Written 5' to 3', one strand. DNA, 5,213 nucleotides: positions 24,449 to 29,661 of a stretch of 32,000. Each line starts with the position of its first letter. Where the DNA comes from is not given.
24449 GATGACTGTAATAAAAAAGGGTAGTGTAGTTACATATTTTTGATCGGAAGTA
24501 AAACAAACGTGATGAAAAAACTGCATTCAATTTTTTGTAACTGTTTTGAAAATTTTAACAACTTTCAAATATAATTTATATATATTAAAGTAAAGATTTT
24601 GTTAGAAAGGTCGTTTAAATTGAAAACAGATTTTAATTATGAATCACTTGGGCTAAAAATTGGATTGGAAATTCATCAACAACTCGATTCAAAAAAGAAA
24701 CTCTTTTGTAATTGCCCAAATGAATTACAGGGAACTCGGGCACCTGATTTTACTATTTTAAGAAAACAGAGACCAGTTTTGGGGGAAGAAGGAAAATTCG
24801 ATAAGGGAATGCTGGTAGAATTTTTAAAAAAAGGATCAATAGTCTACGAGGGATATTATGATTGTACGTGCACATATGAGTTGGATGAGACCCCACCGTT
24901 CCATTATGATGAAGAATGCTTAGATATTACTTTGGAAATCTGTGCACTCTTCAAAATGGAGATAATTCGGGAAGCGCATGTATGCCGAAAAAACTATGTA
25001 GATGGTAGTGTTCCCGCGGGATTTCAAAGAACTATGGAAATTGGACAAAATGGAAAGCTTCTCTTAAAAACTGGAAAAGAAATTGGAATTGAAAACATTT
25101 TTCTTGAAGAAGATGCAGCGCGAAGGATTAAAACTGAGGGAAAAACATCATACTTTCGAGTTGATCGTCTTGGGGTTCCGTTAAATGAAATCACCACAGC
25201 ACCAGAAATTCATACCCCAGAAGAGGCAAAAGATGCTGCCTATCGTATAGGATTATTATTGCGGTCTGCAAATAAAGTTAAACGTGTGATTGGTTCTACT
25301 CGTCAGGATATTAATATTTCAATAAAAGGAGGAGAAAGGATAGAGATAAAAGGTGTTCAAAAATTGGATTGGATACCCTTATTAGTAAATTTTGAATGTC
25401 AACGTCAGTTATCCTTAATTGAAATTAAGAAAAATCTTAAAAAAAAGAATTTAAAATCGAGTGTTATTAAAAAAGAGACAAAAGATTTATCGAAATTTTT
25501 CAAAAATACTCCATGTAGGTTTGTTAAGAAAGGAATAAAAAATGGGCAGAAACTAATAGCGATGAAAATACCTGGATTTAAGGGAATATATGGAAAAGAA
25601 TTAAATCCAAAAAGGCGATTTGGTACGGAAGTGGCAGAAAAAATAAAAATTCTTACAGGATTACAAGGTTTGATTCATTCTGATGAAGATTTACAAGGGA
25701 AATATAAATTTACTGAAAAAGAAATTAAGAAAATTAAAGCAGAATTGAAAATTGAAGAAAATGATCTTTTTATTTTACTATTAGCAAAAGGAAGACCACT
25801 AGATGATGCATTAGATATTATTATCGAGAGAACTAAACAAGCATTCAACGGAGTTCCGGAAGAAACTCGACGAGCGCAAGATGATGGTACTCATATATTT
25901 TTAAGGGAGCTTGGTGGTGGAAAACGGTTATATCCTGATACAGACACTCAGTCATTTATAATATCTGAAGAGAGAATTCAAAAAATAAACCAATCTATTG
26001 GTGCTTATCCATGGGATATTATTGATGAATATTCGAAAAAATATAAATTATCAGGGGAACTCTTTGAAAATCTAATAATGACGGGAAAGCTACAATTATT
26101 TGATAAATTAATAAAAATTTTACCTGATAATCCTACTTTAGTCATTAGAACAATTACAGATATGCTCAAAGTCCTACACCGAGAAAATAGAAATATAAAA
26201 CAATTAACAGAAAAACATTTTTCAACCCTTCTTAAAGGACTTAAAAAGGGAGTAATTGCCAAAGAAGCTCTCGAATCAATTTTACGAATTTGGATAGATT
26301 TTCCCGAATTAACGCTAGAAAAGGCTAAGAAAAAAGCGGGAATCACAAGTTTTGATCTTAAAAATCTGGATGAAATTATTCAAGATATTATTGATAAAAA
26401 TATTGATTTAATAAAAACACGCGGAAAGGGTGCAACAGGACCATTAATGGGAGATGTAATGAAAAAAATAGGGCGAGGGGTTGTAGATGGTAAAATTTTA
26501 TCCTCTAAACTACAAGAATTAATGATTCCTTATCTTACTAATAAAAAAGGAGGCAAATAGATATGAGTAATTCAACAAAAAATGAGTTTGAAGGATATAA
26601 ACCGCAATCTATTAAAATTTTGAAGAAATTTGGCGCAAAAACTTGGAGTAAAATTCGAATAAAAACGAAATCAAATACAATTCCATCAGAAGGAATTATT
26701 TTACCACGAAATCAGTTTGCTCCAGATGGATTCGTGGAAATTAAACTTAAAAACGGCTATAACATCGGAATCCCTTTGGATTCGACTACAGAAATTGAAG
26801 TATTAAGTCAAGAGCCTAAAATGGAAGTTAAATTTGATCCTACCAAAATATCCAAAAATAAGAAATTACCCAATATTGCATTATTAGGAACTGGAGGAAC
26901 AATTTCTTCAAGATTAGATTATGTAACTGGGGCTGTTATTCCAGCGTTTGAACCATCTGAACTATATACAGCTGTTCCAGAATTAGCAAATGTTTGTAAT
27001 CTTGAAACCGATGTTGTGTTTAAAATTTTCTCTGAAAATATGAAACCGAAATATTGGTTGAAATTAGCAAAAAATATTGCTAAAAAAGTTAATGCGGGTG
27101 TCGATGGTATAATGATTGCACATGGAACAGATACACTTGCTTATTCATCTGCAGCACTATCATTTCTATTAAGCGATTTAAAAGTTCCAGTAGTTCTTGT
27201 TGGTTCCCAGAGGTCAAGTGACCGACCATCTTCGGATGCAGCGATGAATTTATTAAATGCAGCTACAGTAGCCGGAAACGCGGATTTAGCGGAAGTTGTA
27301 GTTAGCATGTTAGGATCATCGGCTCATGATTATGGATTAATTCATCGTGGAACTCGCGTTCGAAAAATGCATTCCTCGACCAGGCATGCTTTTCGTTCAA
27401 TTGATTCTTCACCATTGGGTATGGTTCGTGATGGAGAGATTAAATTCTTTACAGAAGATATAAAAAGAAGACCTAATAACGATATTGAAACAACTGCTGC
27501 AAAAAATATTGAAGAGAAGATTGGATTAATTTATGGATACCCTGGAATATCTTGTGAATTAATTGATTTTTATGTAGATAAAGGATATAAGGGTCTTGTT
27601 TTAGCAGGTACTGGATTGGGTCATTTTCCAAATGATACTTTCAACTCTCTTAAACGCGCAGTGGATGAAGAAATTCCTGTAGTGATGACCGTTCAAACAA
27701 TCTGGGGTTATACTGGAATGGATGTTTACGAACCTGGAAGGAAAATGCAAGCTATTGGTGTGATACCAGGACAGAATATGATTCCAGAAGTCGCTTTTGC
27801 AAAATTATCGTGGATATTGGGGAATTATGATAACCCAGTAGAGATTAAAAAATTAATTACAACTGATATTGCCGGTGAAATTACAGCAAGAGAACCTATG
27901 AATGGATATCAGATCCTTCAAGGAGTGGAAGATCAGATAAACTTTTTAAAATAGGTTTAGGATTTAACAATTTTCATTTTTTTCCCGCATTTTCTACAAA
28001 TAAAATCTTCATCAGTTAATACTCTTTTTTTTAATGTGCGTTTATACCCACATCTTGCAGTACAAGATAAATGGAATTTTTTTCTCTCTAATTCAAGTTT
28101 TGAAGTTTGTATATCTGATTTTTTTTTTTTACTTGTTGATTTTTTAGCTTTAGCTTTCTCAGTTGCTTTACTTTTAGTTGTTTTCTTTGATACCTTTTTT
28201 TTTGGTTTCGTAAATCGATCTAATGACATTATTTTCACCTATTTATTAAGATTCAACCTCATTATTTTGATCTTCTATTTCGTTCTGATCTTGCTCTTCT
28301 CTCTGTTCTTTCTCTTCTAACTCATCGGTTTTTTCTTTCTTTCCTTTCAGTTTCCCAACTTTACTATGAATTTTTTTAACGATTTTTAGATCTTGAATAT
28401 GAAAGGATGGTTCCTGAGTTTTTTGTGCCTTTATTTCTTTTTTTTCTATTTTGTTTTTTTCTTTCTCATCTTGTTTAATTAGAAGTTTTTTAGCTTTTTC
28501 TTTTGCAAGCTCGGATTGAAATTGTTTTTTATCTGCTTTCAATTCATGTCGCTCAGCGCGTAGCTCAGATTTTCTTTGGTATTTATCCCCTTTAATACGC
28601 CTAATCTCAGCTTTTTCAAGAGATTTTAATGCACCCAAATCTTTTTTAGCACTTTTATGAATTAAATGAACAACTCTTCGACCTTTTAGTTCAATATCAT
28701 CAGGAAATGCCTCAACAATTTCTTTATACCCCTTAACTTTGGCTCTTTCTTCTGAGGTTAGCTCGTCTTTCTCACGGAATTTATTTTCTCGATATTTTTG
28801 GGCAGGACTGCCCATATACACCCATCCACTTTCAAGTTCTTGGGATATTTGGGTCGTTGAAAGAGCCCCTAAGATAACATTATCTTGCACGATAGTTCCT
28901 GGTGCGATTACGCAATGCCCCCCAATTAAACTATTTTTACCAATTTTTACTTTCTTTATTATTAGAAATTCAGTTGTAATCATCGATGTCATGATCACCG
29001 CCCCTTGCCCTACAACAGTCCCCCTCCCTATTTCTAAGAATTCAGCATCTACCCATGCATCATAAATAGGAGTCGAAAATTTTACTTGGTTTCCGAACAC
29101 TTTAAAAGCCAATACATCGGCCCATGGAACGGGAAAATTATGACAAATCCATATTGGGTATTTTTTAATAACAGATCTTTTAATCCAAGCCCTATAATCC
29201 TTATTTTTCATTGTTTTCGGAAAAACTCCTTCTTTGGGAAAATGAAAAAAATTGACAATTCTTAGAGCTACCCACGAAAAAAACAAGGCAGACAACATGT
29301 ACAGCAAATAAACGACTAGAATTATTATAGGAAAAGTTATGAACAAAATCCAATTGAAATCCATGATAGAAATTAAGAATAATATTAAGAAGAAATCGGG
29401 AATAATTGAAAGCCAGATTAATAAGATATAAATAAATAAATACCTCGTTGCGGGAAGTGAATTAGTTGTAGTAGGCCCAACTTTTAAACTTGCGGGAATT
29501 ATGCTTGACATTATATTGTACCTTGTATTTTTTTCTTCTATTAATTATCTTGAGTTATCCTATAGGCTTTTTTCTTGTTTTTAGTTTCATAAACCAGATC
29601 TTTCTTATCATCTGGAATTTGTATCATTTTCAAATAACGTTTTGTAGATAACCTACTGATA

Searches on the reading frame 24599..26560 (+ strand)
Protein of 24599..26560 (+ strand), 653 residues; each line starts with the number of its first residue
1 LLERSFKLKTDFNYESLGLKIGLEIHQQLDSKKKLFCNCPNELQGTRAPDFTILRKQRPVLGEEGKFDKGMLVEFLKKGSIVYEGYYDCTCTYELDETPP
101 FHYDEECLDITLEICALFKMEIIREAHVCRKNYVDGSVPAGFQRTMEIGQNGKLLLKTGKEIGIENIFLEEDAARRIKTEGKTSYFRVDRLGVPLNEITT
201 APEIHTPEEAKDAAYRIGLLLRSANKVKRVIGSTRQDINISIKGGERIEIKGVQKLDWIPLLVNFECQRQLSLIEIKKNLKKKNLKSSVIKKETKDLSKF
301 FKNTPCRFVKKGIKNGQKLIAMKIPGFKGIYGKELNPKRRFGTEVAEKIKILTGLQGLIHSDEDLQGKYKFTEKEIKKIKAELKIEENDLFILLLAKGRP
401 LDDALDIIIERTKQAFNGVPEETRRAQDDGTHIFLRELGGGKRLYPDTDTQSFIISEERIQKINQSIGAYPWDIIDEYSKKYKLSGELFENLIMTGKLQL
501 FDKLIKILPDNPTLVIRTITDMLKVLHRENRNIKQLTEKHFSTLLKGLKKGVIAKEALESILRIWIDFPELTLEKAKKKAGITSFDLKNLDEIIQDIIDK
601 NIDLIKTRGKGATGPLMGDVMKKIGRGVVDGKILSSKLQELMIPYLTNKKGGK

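Call 6: search_protein_families(library=pfam, proteins=[window:24599-26560:+], max_evalue=1)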
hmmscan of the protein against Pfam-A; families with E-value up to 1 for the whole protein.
window:24599-26560:+ (653 aa): 5 families
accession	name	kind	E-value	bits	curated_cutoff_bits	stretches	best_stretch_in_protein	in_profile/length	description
PF02934.20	GatB_N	-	8e-53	179.8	23.4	1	20-460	2-276/277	GatB/GatE catalytic domain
PF02637.23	GatB_Yqey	-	3e-17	63.3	27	1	499-641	1-147/148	GatB domain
PF02938.19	GAD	-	3e-09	37.4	23.4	1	311-394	3-84/95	GAD domain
PF01365.27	RYDR_ITPR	-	0.04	13.9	22.3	1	515-585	81-150/201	RIH domain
PF00482.28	T2SSF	-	0.14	12.6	25.2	0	390-494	4-108/125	Type II secretion system (T2SS), protein F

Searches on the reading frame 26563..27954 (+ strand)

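Call 6: search_protein_families(library=pfam, proteins=[window:26563-27954:+], max_evalue=1)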
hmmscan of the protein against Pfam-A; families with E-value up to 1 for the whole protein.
window:26563-27954:+ (463 aa): 3 families
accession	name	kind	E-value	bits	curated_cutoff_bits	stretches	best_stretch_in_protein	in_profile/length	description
PF00710.25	Asparaginase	-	5.5e-62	209.2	22.5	1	104-299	1-191/193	Asparaginase, N-terminal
PF17763.6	Asparaginase_C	-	2.4e-30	105.3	34.6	1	319-431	1-113/114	Glutaminase/Asparaginase C-terminal domain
PF18195.6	GatD_N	-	4.4e-12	45.6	25.7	1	32-81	6-54/54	GatD N-terminal domain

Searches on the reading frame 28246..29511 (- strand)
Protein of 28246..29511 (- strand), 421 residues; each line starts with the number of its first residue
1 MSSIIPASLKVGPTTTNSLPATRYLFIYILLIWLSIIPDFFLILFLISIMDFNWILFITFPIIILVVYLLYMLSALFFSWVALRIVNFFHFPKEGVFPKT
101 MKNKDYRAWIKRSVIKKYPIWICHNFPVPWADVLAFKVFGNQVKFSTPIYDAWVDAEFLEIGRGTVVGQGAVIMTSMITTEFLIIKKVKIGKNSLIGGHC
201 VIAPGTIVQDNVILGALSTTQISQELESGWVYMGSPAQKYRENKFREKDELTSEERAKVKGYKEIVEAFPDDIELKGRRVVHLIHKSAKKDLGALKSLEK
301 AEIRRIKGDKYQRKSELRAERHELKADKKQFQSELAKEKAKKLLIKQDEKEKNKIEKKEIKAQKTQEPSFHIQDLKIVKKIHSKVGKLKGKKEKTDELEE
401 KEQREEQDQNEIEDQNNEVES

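Call 6: search_protein_families(library=pfam, proteins=[window:28246-29511:-], max_evalue=1)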
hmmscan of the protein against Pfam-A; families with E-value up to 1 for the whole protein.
window:28246-29511:- (421 aa): 4 families
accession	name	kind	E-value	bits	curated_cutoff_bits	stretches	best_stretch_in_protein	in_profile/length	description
PF00132.30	Hexapep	-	7.8e-09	35.3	27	1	188-218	2-32/36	Bacterial transferase hexapeptide (six repeats)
PF14602.12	Hexapep_2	-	4.3e-06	26.8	27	1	188-216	2-28/34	Hexapeptide repeat of succinyl-transferase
PF25084.1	LbH_EIF2B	-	0.0018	18.7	54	1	161-213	24-75/105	EIF2B subunit epsilon LbH domain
PF25247.1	LbH_GLGC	-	0.61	10.5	27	1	174-218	13-56/135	GLGC left-handed parallel beta-helix domain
